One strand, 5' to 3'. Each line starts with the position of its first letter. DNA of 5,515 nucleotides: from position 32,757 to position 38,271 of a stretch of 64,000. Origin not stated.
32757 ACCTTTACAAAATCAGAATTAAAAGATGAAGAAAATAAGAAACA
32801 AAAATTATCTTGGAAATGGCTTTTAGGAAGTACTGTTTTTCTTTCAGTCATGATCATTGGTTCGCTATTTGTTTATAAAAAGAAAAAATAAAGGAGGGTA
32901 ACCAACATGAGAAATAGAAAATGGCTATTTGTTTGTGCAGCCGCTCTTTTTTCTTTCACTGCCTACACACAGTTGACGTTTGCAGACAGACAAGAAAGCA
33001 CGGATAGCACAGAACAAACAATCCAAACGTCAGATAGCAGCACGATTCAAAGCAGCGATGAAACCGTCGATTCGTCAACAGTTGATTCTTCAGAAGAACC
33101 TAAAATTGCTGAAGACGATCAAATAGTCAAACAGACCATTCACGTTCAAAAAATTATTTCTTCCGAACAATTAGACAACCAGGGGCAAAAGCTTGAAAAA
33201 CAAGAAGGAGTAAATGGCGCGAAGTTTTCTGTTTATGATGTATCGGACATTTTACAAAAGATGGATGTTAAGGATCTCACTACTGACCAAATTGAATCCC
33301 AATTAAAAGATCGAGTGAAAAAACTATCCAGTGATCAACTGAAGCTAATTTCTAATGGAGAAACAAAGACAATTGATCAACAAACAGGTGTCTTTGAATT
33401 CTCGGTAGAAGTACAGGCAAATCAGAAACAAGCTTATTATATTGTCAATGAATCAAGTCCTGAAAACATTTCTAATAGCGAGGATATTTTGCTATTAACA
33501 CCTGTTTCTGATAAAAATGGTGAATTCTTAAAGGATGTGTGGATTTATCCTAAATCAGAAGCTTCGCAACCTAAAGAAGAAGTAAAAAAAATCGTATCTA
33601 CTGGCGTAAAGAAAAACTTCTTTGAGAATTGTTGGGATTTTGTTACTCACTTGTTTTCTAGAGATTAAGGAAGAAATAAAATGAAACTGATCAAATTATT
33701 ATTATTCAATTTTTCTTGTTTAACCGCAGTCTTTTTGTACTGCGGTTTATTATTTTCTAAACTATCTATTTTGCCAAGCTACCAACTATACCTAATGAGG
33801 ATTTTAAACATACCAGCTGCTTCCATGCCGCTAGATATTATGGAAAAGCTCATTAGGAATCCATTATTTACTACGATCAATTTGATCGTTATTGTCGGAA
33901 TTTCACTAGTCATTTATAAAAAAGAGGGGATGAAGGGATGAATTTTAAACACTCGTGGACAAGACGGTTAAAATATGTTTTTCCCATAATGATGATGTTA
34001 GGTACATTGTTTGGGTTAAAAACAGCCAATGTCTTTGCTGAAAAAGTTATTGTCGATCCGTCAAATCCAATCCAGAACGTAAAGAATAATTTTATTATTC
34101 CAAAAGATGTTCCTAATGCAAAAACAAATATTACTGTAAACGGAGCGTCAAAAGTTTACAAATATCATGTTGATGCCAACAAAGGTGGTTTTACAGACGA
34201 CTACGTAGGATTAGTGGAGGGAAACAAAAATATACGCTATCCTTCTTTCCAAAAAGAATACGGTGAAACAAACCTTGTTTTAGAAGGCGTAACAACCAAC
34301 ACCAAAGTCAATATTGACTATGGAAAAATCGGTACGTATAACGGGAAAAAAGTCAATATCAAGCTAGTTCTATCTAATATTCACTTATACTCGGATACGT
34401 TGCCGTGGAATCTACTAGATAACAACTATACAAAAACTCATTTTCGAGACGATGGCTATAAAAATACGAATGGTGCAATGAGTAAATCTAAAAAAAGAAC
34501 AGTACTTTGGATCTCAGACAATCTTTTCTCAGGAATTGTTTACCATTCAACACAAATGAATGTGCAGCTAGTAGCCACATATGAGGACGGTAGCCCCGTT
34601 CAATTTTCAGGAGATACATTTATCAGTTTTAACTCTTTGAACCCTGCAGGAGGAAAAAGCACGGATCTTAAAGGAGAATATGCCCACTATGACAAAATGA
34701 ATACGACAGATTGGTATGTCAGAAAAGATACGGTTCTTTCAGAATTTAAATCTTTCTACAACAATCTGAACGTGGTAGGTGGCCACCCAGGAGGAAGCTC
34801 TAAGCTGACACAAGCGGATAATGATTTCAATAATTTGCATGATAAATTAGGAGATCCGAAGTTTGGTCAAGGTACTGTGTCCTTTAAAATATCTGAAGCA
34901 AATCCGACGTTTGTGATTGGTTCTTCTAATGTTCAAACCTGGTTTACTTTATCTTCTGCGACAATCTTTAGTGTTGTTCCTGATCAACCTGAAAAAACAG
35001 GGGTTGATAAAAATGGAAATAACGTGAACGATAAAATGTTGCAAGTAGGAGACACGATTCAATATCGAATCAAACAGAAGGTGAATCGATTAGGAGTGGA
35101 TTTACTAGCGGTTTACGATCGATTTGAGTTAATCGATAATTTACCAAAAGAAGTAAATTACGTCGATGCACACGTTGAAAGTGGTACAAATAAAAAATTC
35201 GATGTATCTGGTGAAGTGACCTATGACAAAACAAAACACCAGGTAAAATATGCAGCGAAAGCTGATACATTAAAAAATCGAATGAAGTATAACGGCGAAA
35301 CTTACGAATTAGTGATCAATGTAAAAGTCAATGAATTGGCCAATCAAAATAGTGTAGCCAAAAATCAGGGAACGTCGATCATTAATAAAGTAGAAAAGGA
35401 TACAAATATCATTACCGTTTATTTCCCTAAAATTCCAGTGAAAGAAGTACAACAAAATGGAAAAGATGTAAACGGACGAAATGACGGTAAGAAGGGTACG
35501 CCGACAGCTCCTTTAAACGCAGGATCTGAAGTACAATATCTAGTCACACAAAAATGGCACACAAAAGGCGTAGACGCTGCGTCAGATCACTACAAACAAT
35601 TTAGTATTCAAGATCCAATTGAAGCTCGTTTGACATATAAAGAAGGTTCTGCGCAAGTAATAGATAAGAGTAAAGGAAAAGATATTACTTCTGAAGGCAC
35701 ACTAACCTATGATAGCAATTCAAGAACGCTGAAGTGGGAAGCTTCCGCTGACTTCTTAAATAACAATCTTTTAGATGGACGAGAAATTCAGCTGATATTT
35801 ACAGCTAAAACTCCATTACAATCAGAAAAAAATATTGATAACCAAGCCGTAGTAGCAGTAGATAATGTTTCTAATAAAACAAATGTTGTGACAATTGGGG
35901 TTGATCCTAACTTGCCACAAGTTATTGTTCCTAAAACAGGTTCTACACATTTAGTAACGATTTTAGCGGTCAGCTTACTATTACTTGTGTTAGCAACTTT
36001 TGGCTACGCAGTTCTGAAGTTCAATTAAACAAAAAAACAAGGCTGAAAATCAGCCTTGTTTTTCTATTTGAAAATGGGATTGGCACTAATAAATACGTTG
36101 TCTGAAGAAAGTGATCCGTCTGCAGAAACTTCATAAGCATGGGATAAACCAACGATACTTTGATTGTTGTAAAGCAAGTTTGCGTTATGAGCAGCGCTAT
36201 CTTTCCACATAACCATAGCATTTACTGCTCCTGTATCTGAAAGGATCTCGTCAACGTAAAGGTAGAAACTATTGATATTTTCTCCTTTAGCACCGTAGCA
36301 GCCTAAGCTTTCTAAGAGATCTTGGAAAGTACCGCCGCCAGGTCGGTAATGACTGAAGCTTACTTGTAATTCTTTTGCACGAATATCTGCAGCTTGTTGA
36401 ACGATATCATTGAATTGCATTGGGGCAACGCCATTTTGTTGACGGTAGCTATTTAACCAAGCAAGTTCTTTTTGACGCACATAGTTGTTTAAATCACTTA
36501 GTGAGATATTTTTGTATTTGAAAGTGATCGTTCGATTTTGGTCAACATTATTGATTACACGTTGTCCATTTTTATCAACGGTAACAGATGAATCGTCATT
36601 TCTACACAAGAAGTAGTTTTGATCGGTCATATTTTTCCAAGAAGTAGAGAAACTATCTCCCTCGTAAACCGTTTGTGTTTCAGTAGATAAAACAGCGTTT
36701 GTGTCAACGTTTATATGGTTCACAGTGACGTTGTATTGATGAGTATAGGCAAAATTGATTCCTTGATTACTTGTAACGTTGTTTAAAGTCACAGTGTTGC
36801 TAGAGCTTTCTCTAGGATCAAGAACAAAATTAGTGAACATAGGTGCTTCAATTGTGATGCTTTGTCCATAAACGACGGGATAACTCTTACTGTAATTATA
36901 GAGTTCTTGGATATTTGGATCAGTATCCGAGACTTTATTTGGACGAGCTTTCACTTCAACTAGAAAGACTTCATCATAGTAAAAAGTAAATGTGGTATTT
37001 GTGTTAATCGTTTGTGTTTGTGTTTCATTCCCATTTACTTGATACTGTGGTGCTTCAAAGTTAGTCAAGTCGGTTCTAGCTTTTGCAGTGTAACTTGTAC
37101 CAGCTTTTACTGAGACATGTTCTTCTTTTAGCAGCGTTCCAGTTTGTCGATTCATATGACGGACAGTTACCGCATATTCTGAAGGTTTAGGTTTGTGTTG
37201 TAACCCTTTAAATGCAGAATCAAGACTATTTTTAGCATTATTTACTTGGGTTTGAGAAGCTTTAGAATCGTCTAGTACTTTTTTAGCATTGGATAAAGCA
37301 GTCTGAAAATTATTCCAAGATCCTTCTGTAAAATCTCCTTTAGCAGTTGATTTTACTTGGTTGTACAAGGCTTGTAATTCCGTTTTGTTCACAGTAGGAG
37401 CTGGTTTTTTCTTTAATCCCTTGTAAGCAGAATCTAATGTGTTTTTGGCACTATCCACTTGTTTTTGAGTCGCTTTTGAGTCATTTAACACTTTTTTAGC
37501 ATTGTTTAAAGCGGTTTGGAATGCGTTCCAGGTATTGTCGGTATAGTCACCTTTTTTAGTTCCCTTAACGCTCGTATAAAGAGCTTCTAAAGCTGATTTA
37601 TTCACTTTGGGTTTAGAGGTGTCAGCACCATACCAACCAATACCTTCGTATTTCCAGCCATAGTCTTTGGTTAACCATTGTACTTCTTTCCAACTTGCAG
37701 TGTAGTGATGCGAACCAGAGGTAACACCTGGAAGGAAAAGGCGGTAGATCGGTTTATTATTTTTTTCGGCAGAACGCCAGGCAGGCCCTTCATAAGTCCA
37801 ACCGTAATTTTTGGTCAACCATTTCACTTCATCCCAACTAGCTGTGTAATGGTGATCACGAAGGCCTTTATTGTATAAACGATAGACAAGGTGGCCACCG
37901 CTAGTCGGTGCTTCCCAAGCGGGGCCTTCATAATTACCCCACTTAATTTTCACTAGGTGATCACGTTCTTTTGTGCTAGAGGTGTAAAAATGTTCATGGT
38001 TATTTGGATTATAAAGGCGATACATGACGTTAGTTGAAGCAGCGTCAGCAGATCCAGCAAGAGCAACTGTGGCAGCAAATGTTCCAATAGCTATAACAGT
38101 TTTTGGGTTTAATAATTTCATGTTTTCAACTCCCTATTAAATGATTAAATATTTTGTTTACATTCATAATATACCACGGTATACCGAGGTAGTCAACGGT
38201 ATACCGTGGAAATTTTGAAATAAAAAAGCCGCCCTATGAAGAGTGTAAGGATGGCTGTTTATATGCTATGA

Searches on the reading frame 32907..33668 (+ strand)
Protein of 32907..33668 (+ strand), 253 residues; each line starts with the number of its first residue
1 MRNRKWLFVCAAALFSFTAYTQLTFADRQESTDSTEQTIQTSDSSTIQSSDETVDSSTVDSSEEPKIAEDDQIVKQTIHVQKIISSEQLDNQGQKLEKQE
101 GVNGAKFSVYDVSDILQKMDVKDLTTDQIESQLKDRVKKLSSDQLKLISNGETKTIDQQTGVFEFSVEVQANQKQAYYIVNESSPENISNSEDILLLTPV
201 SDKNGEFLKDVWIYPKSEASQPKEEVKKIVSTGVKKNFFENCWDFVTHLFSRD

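Call 3: search_protein_families(library=pfam, proteins=[window:32907-33668:+], max_evalue=0.1)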
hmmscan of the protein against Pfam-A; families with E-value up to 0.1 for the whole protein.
window:32907-33668:+ (253 aa): 2 families
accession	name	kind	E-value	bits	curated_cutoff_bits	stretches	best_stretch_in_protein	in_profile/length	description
PF16555.11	GramPos_pilinD1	-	1.2e-15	58.9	23.1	1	88-216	21-158/160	Gram-positive pilin subunit D1, N-terminal domain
PF21827.1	New_glue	-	0.013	15.7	31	1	7-62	4-56/94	New glue protein family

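Call 4: search_protein_families(library=ncbifam, proteins=[window:32907-33668:+], max_evalue=0.1)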
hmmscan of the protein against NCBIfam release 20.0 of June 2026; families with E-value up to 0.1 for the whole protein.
window:32907-33668:+ (253 aa): 1 family
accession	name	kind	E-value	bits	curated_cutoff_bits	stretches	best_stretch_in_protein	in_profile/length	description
NF050142.1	PG1828_fam_lipo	equivalog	0.085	13.6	50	0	7-62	6-58/59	PG1828 family lipoprotein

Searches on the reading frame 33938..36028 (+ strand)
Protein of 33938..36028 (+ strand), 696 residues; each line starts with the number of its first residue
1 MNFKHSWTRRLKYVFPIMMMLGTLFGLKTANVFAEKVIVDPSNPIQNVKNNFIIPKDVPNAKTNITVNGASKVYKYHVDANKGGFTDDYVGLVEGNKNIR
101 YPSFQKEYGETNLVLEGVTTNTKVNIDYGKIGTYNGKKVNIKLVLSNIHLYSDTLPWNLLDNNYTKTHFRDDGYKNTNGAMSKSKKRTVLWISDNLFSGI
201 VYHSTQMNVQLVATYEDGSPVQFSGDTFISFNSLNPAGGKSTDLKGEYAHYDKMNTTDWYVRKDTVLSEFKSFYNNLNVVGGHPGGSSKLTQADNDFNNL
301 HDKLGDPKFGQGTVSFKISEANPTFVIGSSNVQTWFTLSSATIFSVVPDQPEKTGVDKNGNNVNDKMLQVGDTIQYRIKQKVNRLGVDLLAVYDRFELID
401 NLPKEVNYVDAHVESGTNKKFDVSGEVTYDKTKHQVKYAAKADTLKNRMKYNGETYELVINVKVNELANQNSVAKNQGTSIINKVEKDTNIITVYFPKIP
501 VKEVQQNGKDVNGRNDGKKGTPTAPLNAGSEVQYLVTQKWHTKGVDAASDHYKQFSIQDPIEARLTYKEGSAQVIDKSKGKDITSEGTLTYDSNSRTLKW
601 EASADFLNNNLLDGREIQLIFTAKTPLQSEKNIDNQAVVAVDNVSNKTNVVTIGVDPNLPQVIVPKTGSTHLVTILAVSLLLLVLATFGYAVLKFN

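Call 3: search_protein_families(library=pfam, proteins=[window:33938-36028:+], max_evalue=0.1)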
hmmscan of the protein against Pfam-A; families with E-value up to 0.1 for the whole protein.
window:33938-36028:+ (696 aa): 2 families
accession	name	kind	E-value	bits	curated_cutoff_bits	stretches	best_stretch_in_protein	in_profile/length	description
PF17998.7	AgI_II_C2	-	5.1e-29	102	27.1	2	351-493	1-145/148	Cell surface antigen I/II C2 terminal domain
PF20623.4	Sgo0707_N2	-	1e-07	31.9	27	2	524-652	13-139/141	Sgo0707 N2 domain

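Call 4: search_protein_families(library=ncbifam, proteins=[window:33938-36028:+], max_evalue=0.1)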
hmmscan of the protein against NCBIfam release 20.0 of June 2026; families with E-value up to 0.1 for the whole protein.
window:33938-36028:+ (696 aa): 3 families
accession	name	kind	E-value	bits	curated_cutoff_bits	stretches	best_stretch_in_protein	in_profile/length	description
TIGR04226.1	RrgB_K2N_iso_D2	domain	1.1e-19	71.4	30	2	509-641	7-122/123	isopeptide-forming domain-containing fimbrial protein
NF033902.0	iso_D2_wall_anc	subfamily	6e-07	28.6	95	2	519-657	216-358/540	SpaH/EbpB family LPXTG-anchored major pilin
TIGR03795.1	RNP_Burkhold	subfamily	0.042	14.2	41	0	439-505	36-98/114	BMA_0021/BMA_0022 family TOMM bacteriocin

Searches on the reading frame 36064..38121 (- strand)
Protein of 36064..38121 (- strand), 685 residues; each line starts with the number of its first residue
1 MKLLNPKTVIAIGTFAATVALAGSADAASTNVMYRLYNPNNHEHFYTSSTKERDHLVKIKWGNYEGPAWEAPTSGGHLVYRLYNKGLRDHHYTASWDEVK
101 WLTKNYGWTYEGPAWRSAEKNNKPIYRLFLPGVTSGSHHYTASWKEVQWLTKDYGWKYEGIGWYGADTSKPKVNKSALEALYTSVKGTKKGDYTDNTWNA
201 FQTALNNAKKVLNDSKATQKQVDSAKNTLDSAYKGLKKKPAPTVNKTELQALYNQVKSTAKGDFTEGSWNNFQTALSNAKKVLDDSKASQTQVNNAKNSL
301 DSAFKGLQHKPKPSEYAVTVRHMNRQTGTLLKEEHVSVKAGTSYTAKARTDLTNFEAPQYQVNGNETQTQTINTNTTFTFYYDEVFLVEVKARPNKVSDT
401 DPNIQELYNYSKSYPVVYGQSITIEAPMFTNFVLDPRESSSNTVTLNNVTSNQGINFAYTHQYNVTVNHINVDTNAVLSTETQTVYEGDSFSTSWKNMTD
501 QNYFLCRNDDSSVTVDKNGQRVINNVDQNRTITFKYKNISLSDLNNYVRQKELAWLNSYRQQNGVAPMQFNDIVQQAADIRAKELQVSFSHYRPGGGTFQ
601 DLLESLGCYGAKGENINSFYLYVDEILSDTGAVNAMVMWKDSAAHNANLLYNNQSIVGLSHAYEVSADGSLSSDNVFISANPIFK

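Call 3: search_protein_families(library=pfam, proteins=[window:36064-38121:-], max_evalue=0.1)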
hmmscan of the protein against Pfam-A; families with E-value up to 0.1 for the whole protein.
window:36064-38121:- (685 aa): 10 families
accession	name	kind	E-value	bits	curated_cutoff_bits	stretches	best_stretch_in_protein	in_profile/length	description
PF18885.6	DUF5648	-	5.1e-42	143.7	25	1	33-165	2-133/134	Domain of unknown function (DUF5648)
PF07554.19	FIVAR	-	1.5e-16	61.2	29.2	2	177-236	4-70/71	FIVAR domain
PF00188.32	CAP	-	3.8e-08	34.6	21.1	1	556-663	4-104/117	Cysteine-rich secretory protein family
PF12758.12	DUF3813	-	5.7e-05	23.8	25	0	202-234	10-42/62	Protein of unknown function (DUF3813)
PF06458.18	MucBP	-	0.0017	19.5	23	1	318-382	2-62/63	MucBP domain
PF25007.1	DYH2-5-8_CC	-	0.0048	17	27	0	195-222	89-116/120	Dynein axonemal heavy chain 2/5/8 coiled-coil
PF09025.15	T3SS_needle_reg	-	0.02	15.3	25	0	246-329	9-89/145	YopR, type III needle-polymerisation regulator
PF02387.20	IncFII_repA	-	0.023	14.5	22.9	1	532-584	154-205/275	IncFII RepA protein family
PF18172.6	LepB_GAP_N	-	0.044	14.1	27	0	175-238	109-171/188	LepB GAP domain N-terminal subdomain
PF20909.2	SpGH101_helical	-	0.07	13.5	27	0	188-218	29-59/60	Endo-alpha-N-acetylgalactosaminidase, helical bundle domain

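Call 4: search_protein_families(library=ncbifam, proteins=[window:36064-38121:-], max_evalue=0.1)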
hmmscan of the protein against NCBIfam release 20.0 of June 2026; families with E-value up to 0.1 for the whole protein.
window:36064-38121:- (685 aa): 5 families
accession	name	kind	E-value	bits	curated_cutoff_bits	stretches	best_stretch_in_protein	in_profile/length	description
NF047897.1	LctobiosidLnbX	equivalog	8.6e-25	86.8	2500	2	240-312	1409-1484/1498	lacto-N-biosidase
NF041578.1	betaarabinsidaseHypBA2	equivalog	3e-16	58.1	3200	2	169-236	1640-1708/1709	beta-L-arabinobiosidase HypBA2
NF046019.1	ZmpB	exception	1.1e-12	46.1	3000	1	172-357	476-663/1969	zinc metalloprotease B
TIGR02909.1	spore_YkwD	subfamily_domain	2e-07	31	171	1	554-663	10-113/127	uncharacterized protein, YkwD family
NF052539.1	DivAsocLipDalA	equivalog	0.0056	16.5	200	1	529-618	29-120/169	divisome-associated lipoprotein DalA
